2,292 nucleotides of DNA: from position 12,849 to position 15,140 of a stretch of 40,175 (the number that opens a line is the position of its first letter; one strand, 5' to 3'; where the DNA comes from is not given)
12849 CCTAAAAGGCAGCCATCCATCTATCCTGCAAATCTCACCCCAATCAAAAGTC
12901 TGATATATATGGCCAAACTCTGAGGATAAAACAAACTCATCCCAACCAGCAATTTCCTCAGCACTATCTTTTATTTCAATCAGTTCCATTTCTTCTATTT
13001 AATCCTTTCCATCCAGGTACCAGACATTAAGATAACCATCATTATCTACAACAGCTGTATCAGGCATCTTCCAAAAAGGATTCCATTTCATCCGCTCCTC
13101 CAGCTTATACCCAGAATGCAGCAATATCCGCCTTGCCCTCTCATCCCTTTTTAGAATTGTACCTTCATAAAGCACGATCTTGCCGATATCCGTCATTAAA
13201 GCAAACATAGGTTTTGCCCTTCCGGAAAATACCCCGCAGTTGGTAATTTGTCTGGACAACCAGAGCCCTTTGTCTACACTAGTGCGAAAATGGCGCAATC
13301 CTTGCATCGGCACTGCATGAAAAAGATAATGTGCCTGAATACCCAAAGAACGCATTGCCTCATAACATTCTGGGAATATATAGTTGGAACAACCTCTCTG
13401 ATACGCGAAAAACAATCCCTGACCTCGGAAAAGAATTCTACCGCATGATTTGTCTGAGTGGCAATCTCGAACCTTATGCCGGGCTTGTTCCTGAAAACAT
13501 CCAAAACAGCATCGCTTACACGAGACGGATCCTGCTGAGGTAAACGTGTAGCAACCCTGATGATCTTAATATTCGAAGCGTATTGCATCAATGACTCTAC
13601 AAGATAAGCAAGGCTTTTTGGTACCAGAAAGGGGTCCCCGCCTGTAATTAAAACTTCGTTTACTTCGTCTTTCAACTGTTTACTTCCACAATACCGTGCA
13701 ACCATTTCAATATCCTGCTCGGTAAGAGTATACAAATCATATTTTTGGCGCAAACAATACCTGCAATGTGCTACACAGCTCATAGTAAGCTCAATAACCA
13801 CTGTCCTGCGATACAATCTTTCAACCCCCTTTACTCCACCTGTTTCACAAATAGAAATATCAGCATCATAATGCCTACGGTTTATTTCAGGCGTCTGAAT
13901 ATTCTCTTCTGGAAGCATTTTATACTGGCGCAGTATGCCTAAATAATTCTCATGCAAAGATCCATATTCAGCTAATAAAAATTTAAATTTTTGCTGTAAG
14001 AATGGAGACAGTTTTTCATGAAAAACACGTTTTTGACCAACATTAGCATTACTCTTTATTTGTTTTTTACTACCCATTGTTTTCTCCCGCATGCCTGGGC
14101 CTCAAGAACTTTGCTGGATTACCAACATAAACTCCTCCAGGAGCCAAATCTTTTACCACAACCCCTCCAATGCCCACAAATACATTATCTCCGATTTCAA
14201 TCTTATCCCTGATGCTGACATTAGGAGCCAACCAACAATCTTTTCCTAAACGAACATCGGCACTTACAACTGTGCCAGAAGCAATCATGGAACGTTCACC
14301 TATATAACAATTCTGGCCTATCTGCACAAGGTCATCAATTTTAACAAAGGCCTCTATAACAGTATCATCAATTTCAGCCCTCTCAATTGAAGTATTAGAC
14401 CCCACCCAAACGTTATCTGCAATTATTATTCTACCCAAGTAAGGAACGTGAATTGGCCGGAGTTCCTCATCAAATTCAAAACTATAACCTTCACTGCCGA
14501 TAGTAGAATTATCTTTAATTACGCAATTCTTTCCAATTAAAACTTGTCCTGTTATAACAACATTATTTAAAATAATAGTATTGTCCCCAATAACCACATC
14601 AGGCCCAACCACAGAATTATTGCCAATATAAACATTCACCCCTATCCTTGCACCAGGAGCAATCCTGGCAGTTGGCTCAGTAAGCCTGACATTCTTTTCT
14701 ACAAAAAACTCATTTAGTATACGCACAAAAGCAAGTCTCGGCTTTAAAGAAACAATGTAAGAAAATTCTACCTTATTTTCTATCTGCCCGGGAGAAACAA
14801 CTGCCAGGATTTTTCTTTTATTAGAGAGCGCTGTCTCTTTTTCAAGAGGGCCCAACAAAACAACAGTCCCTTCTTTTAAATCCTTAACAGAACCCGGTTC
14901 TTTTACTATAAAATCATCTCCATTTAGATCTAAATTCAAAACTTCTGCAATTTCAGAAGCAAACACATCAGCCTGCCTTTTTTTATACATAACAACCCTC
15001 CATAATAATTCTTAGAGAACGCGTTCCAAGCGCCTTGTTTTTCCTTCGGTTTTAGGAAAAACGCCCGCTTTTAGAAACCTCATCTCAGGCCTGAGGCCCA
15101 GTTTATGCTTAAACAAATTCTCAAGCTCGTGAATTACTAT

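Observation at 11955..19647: Seven-gene block that looks like an undescribed (beta-)aminoacyl / peptidyl glycan-tailoring module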

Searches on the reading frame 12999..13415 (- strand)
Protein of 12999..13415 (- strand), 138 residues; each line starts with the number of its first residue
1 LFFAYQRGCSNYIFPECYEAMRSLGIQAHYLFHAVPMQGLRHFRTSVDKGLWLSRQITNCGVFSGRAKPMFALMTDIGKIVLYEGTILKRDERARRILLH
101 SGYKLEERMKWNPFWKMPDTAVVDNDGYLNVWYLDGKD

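Call 4: search_protein_families(library=pfam, proteins=[window:12999-13415:-], max_evalue=0.01)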
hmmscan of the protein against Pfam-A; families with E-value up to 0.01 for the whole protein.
window:12999-13415:- (138 aa): 0 families

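Call 5: search_protein_families(library=ncbifam, proteins=[window:12999-13415:-], max_evalue=0.01)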
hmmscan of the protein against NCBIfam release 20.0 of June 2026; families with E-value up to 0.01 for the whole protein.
window:12999-13415:- (138 aa): 4 families
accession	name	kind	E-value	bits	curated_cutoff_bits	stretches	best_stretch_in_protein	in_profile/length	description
TIGR04468.1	arg_2_3_am_muta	equivalog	1.1e-07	31.2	600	1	26-94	273-339/351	arginine 2,3-aminomutase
TIGR04368.1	Glu_2_3_NH3_mut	equivalog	2.1e-05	23.2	650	1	24-88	319-383/404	glutamate 2,3-aminomutase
TIGR03820.1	lys_2_3_AblA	equivalog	0.0011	17.8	525.4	1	23-74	274-323/417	lysine 2,3-aminomutase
TIGR03822.1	AblA_like_2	hypoth_equivalog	0.003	16.6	396.25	1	16-76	249-307/321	lysine-2,3-aminomutase-like protein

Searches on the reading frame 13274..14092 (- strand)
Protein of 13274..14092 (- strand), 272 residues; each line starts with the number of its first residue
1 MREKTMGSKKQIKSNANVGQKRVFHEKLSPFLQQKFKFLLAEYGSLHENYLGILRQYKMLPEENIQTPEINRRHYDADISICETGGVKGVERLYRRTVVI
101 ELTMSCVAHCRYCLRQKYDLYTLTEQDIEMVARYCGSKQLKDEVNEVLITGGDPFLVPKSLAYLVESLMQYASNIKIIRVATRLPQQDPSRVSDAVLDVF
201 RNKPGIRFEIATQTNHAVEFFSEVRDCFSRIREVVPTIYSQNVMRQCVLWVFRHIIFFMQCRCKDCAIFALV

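Call 4: search_protein_families(library=pfam, proteins=[window:13274-14092:-], max_evalue=0.01)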
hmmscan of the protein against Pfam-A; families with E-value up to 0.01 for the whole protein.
window:13274-14092:- (272 aa): 2 families
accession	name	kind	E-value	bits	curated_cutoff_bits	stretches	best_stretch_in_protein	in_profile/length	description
PF04055.27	Radical_SAM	-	5.6e-06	27.1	29.5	1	101-214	2-111/166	Radical SAM superfamily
PF13353.11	Fer4_12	-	0.00043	21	22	1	104-178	13-87/137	4Fe-4S single cluster domain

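Call 5: search_protein_families(library=ncbifam, proteins=[window:13274-14092:-], max_evalue=0.01)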
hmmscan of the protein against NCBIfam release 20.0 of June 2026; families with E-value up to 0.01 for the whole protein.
window:13274-14092:- (272 aa): 20 families
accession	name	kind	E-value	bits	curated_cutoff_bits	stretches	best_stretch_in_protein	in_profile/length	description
TIGR00238.1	TIGR00238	subfamily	3.2e-22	78.9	199.2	1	83-248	100-263/331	KamA family radical SAM protein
TIGR03821.1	EFP_modif_epmB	equivalog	1.7e-21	76.6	369.3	1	83-246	83-244/321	EF-P beta-lysylation protein EpmB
TIGR03822.1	AblA_like_2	hypoth_equivalog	3.2e-21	75.7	396.25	1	85-248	77-240/321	lysine-2,3-aminomutase-like protein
TIGR04368.1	Glu_2_3_NH3_mut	equivalog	3e-16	59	650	1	84-243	140-297/404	glutamate 2,3-aminomutase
TIGR03820.1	lys_2_3_AblA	equivalog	8.7e-16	57.7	525.4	1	85-244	97-254/417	lysine 2,3-aminomutase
TIGR04468.1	arg_2_3_am_muta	equivalog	1.1e-10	41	600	1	93-234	97-240/351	arginine 2,3-aminomutase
TIGR02666.1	moaA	equivalog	1.3e-05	24.3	284.05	1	100-182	14-98/336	GTP 3',8-cyclase MoaA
NF040899.1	ryptide_rSAM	equivalog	1.9e-05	23.5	600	1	27-175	35-180/464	radical SAM/SPASM ryptide class RiPP maturase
TIGR02668.1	moaA_archaeal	equivalog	0.00048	19.2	325.25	1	98-175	12-88/303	GTP 3',8-cyclase MoaA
NF038283.1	viperin_w_prok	equivalog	0.0005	19.3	180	1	102-187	8-98/281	viperin family antiviral radical SAM protein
TIGR04317.1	W_rSAM_matur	equivalog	0.00053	19.2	380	1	96-173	4-80/349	tungsten cofactor oxidoreductase radical SAM maturase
NF050038.1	rSAM_RiPP_GggB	equivalog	0.00065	18.8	650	1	93-179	39-128/398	streptosactin maturase GggB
NF001199.0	PRK00164.2-1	equivalog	0.00068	18.9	231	1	98-182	14-97/308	GTP 3',8-cyclase MoaA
TIGR04078.1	rSAM_yydG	equivalog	0.0015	18.1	300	1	97-178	2-82/309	YydG family radical SAM peptide epimerase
NF004884.0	PRK06245.1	equivalog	0.0018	17.2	209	1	94-154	13-71/340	7,8-didemethyl-8-hydroxy-5-deazariboflavin synthase subunit CofG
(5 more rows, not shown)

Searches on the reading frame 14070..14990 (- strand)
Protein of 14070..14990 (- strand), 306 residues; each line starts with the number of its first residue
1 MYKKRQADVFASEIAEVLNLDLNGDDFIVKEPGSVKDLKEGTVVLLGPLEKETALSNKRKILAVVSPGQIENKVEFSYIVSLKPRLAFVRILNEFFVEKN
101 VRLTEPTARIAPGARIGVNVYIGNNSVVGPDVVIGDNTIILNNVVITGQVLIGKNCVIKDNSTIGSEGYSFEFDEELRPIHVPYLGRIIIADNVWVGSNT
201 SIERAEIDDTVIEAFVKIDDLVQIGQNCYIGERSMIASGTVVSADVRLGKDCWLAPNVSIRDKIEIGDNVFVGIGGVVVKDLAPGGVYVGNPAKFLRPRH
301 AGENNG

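Call 4: search_protein_families(library=pfam, proteins=[window:14070-14990:-], max_evalue=0.01)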
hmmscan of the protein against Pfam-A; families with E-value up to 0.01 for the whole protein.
window:14070-14990:- (306 aa): 7 families
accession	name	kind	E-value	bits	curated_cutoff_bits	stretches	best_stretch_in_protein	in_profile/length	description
PF00132.30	Hexapep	-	9.7e-28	95.1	27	5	131-165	1-35/36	Bacterial transferase hexapeptide (six repeats)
PF25084.1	LbH_EIF2B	-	2.2e-12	47.4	54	2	190-270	18-97/105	EIF2B subunit epsilon LbH domain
PF14602.12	Hexapep_2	-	1.8e-09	37.6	27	0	222-248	2-26/34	Hexapeptide repeat of succinyl-transferase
PF25087.1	GMPPB_C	-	2.4e-07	30.8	39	0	110-148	7-45/110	GMPPB C-terminal domain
PF21711.3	DCTN5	-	5.6e-06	26.6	40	1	132-236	34-122/182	Dynactin subunit 5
PF25247.1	LbH_GLGC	-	0.00045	20.6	27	0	200-275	6-77/135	GLGC left-handed parallel beta-helix domain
PF24894.1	Hexapep_GlmU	-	0.0026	18.3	23.3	0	119-166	40-85/104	GlmU-like, C-terminal hexapeptide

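Call 5: search_protein_families(library=ncbifam, proteins=[window:14070-14990:-], max_evalue=0.01)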
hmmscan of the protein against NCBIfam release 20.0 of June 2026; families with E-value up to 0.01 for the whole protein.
window:14070-14990:- (306 aa): 56 families (the best 25 are shown)
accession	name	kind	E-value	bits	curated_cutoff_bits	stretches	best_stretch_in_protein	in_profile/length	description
TIGR01853.1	lipid_A_lpxD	equivalog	6.6e-56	189.6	242.5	1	29-294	18-303/325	UDP-3-O-(3-hydroxymyristoyl)glucosamine N-acyltransferase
NF002060.0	PRK00892.1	subfamily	1.4e-55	188.8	207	1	104-293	122-312/345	UDP-3-O-(3-hydroxymyristoyl)glucosamine N-acyltransferase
TIGR03570.1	NeuD_NnaD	subfamily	4.1e-30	104.9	160.8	2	191-294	97-202/202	NeuD/PglB/VioB family sugar acetyltransferase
NF003657.0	PRK05289.1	equivalog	1.7e-24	86.4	226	1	105-295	7-192/264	acyl-ACP--UDP-N-acetylglucosamine O-acyltransferase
TIGR01852.1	lipid_A_lpxA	equivalog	4e-23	82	231.05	1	105-294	2-186/254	acyl-ACP--UDP-N-acetylglucosamine O-acyltransferase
NF007797.0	PRK10502.1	subfamily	2.2e-16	60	192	1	181-300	66-180/183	WcaF family extracellular polysaccharide biosynthesis acetyltransferase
NF007240.0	PRK09677.1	equivalog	1.3e-15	57.4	243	1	241-299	126-184/192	putative lipopolysaccharide biosynthesis O-acetyl transferase WbbJ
NF007076.0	PRK09527.1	equivalog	2.3e-14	53.3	347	2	233-297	119-183/203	galactoside O-acetyltransferase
NF041874.1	EPS_EpsC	equivalog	1.1e-13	51.2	150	2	248-297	116-165/168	serine O-acetyltransferase EpsC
NF041173.1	Sug_nt_acttase_Thmprot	equivalog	2.3e-12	46.6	600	2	103-217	250-348/405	bifunctional sugar-1-phosphate nucleotidylyltransferase/acetyltransferase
NF007499.0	PRK10092.1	equivalog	2.9e-12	46.7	314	2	238-297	122-181/183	maltose O-acetyltransferase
TIGR03308.1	phn_thr-fam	hypoth_equivalog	6.4e-12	45.7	201.65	2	245-301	108-164/204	phosphonate metabolim protein, transferase hexapeptide repeat family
NF058585.1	HptprglPActTf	PfamEq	8.6e-12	45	300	1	224-300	80-161/172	heptaprenylglyceryl phosphate O-acetyltransferase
TIGR03992.1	Arch_glmU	subfamily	1.2e-11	44.1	292.1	2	105-217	252-348/393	bifunctional sugar-1-phosphate nucleotidylyltransferase/acetyltransferase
NF050158.1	CarbAnhydGPos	equivalog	1.6e-11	44.1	250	1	116-244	12-128/172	gamma carbonic anhydrase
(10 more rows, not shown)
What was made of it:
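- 14070..14990 (-): Cassette gene 3: LpxD-like left-handed beta-helix N-acyltransferase (306 aa). TIGR01853 scores 190 bits against a cutoff of 242.5 (call 5).
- Checked: LbH, 14070-14990: Hexapep 1e-27; LpxD model TIGR01853 scores 189.6 bits against a cutoff of 242.5 (calls 4, 5).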

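Call 35: search_solved_structures(query=window:14070-14990:-, max_evalue=1e-10, show_alignments=1)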
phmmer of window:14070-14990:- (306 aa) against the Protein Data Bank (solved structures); distinct sequences matched with E-value up to 1e-10: 18.
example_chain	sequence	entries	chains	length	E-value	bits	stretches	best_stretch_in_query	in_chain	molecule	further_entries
4e75_A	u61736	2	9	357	4.8e-31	111.3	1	143-293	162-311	UDP-3-O-acylglucosamine N-acyltransferase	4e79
4ihg_A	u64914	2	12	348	5e-30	107.9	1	110-290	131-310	UDP-3-O-(3-hydroxymyristoyl)glucosamine N-acyltransferase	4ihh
4ihf_A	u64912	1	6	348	8.7e-30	107.1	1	110-290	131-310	UDP-3-O-(3-hydroxymyristoyl)glucosamine N-acyltransferase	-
3eh0_A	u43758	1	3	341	1.9e-29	106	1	109-290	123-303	UDP-3-O-[3-hydroxymyristoyl] glucosamine N-acyltransferase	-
6p83_A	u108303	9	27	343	1.9e-29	106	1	109-290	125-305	UDP-3-O-(3-hydroxymyristoyl)glucosamine N-acyltransferase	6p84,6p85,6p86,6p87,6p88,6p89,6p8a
2iu8_A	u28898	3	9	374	6.9e-27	97.6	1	96-297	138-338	UDP-3-O-[3-HYDROXYMYRISTOYL] GLUCOSAMINE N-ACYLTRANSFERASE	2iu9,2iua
6uec_A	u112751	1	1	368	2.1e-25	92.7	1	108-290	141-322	UDP-3-O-acylglucosamine N-acyltransferase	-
6ued_A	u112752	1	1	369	2.1e-25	92.7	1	108-290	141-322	UDP-3-O-acylglucosamine N-acyltransferase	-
3pmo_A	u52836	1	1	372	2.3e-25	92.6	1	108-290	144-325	UDP-3-O-[3-hydroxymyristoyl] glucosamine N-acyltransferase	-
7txp_A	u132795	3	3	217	9.6e-16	61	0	228-297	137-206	VioB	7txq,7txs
7oj6_A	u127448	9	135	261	1.6e-14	57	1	101-295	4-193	Acyl-[acyl-carrier-protein]-UDP-N-acetylglucosamine O-acyltransferase | Acyl-[acyl-carrier-protein]--UDP-N-acetylglucosamine O-acyltransferase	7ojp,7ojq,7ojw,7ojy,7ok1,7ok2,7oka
5dem_A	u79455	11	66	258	3.1e-14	56.1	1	103-295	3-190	Acyl-[acyl-carrier-protein]--UDP-N-acetylglucosamine O-acyltransferase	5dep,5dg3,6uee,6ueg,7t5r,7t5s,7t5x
7okc_A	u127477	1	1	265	2e-12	50.2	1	103-293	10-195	Acyl-[acyl-carrier-protein]--UDP-N-acetylglucosamine O-acyltransferase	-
2jf2_A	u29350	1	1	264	2.9e-12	49.6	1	103-293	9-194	ACYL-[ACYL-CARRIER-PROTEIN]--UDP-N-ACETYLGLUCOSAMINE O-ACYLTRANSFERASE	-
1lxa_A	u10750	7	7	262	3.4e-12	49.4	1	103-293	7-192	UDP N-ACETYLGLUCOSAMINE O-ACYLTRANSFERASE | Acyl-[acyl-carrier-protein]--UDP-N-acetylglucosamine O-acyltransferase | UDP-N-acetylglucosamine acyltransferase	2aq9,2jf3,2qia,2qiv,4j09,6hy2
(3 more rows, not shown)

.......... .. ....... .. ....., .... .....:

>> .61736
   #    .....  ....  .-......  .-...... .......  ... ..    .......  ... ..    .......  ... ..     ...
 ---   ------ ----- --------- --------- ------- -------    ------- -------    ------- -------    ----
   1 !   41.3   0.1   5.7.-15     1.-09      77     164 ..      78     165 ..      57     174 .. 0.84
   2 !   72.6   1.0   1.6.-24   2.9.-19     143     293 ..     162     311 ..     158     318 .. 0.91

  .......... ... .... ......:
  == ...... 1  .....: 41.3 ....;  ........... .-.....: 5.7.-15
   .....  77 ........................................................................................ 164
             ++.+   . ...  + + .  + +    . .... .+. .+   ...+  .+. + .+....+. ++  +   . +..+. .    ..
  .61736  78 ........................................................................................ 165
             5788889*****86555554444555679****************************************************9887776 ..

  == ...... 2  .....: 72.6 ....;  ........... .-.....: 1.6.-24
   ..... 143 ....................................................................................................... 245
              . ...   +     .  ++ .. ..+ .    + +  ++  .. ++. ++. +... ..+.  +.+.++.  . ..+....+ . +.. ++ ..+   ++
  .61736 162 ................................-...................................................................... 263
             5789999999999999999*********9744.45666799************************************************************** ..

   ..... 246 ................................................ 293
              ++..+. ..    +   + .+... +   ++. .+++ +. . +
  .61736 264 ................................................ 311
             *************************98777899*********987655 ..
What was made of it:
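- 14070..14990 (-): The best structural matches are LpxD (call 35).
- On LpxD (UDP-3-O-acylglucosamine N-acyltransferase): The protein ends 13 residues after the alignment to 4E75, whereas 4E75 continues for about 45 more (call 35).
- Closest known: LpxC then LpxD in lipid A synthesis. Same: The LbH acyltransferase is most similar to LpxD in sequence (calls 5, 35).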
